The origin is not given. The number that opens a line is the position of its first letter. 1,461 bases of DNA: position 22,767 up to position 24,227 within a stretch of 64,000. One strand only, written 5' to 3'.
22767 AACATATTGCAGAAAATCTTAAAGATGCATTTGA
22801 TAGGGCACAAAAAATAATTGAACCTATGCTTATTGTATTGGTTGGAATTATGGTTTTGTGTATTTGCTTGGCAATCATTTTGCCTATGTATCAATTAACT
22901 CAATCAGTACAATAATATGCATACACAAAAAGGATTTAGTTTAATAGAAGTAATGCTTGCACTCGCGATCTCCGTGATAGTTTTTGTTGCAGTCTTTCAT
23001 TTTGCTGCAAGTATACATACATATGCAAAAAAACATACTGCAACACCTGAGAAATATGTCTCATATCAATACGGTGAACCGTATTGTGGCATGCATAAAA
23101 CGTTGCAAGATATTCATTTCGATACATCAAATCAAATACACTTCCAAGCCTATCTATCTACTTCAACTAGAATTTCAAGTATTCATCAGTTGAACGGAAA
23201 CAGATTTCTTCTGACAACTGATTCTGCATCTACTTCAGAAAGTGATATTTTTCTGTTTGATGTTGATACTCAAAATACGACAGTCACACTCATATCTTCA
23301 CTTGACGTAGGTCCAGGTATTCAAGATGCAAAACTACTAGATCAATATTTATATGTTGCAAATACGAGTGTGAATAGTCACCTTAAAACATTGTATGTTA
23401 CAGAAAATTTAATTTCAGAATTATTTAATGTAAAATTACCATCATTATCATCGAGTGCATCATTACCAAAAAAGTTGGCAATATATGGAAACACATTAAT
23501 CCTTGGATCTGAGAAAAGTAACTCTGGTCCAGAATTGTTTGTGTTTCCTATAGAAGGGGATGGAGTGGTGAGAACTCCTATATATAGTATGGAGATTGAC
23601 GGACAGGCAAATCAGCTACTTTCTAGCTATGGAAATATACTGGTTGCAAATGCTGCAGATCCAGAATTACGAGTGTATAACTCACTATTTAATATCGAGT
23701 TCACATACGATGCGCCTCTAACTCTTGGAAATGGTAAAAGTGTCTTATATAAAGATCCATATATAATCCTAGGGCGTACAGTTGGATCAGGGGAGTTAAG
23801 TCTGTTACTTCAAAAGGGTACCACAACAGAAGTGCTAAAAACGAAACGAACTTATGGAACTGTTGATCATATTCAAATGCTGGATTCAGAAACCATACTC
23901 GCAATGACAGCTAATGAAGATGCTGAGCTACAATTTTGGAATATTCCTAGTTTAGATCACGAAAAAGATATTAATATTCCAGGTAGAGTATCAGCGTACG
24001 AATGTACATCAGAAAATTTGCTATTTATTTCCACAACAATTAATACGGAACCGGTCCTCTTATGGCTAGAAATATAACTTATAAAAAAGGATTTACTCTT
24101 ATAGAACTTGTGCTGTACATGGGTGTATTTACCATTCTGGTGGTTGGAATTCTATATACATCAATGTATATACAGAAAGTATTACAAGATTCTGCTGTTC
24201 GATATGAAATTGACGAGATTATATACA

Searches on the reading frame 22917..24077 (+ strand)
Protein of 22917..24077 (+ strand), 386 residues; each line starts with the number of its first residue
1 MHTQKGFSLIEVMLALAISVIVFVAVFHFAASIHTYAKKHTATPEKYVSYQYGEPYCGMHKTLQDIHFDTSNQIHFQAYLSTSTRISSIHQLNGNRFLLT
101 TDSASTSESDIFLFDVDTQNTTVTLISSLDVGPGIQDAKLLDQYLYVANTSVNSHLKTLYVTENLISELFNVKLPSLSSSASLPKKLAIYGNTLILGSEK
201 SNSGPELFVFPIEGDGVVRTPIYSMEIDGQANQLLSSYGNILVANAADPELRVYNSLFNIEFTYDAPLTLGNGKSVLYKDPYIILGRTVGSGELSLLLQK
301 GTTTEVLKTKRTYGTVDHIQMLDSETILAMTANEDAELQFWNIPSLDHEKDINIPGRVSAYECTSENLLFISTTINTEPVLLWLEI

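Call 68: search_protein_families(library=pfam, proteins=[window:22917-24077:+], max_evalue=0.001)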
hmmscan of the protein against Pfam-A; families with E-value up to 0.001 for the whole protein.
window:22917-24077:+ (386 aa): 1 family
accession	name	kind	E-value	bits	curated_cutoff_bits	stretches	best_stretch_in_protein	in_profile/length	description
PF07963.17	N_methyl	-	2.3e-07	30.5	21.2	1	1-27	1-27/27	Prokaryotic N-terminal methylation motif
